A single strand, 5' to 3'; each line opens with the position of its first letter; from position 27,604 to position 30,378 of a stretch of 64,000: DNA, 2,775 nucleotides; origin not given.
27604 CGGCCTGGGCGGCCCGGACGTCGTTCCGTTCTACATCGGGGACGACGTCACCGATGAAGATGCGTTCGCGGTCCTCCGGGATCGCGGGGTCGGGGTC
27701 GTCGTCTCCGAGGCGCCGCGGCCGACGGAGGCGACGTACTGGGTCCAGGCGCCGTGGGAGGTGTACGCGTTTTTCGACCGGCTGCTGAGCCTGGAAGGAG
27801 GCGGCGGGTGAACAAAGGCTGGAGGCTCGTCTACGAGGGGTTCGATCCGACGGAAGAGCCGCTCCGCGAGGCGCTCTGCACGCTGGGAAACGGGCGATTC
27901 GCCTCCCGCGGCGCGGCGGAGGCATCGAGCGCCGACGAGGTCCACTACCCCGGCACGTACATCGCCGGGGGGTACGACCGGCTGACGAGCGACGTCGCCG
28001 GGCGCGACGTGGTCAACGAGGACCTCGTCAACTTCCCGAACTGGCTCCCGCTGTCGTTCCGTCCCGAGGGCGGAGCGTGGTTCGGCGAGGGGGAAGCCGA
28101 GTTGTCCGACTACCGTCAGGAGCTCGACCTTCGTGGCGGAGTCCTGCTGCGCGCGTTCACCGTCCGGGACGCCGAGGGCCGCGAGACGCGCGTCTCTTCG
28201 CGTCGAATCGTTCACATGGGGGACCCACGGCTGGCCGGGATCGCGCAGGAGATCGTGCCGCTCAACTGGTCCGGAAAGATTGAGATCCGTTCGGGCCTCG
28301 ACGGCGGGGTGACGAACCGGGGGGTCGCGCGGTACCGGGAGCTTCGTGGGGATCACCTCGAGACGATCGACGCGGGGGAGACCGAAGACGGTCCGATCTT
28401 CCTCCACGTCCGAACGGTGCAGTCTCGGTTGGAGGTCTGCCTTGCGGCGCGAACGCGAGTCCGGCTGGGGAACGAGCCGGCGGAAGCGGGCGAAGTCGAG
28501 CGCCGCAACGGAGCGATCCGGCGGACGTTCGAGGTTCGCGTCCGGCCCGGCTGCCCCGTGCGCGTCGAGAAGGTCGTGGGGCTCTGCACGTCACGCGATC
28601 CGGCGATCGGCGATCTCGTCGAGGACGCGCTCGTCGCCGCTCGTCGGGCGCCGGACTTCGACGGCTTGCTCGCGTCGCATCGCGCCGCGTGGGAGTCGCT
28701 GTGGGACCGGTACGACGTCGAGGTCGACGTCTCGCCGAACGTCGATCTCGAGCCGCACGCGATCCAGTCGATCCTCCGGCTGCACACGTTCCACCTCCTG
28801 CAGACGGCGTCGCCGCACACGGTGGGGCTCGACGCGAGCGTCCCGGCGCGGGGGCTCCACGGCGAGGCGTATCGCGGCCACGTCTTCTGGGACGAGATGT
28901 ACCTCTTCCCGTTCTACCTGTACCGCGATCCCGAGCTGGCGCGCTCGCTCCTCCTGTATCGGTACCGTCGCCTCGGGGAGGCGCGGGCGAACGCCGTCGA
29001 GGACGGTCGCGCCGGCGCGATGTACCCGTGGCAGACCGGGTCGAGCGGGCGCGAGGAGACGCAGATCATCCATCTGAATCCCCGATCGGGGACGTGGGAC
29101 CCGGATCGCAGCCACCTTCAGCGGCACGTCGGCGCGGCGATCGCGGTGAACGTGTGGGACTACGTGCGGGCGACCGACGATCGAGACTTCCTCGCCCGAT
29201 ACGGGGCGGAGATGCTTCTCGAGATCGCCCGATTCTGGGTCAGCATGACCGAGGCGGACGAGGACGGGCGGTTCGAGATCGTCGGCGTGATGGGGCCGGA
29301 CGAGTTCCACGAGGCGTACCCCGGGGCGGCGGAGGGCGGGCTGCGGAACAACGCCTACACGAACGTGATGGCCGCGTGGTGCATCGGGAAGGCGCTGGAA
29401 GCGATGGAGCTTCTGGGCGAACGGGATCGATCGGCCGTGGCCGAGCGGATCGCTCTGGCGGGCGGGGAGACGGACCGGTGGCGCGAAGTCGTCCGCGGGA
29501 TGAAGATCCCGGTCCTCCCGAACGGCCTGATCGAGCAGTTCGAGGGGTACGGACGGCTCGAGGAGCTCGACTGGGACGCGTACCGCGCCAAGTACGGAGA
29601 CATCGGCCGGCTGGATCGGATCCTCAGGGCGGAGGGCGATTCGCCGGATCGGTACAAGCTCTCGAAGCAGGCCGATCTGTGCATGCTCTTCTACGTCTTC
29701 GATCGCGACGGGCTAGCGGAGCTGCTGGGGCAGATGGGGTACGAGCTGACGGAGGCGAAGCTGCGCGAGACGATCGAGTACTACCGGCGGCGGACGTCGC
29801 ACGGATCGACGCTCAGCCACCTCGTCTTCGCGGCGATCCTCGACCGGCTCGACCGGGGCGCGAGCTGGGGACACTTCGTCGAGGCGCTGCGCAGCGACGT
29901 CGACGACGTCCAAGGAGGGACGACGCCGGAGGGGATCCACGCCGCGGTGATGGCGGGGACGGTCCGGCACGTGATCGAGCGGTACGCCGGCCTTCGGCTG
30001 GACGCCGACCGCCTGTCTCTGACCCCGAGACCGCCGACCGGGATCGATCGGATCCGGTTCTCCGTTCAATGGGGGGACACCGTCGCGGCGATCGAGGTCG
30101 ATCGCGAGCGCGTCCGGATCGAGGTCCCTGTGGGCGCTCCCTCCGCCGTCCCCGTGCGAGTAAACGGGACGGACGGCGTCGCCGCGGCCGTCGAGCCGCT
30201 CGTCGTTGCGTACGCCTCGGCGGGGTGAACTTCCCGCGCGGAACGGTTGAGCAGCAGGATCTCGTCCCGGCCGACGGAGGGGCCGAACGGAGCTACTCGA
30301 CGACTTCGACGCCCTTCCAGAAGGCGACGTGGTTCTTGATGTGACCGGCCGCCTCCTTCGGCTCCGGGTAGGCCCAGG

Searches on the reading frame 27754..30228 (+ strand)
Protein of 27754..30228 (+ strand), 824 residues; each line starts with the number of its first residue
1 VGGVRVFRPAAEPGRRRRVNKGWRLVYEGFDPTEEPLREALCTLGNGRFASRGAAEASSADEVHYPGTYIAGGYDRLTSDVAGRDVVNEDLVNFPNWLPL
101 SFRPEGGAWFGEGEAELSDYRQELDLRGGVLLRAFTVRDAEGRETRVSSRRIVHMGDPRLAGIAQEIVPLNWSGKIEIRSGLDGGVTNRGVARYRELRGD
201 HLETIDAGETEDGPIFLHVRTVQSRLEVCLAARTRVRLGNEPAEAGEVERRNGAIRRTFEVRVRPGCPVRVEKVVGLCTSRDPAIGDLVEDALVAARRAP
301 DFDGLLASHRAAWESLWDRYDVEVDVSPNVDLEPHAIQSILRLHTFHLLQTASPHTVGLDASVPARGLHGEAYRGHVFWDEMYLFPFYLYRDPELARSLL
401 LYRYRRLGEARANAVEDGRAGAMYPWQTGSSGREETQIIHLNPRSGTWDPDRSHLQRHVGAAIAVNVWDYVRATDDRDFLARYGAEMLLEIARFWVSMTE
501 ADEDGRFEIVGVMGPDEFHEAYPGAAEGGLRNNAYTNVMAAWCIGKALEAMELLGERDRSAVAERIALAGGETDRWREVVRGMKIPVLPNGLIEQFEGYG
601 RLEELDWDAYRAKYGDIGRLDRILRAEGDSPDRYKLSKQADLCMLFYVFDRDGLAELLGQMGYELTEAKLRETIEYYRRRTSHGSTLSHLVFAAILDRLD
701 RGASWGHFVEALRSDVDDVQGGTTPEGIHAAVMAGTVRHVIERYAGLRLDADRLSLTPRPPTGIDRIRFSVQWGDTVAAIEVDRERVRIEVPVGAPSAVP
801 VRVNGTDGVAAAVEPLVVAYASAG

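Call 86: search_protein_families(library=pfam, proteins=[window:27754-30228:+])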
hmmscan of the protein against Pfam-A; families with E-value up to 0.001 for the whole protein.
window:27754-30228:+ (824 aa): 4 families
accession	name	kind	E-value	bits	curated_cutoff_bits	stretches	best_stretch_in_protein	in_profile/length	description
PF03632.21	Glyco_hydro_65m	-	2.2e-121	405.8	27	1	342-737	1-370/371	Glycosyl hydrolase family 65 central catalytic domain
PF03636.21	Glyco_hydro_65N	-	4.7e-69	233.1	26.6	1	27-281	2-233/233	Glycosyl hydrolase family 65, N-terminal domain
PF03633.20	Glyco_hydro_65C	-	7.2e-10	38.9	22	1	747-806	1-58/62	Glycosyl hydrolase family 65, C-terminal domain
PF22124.2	Glyco_hydro_95_cat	-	0.00088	18.7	27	0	456-559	164-268/408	Glycosyl hydrolase family 95 catalytic domain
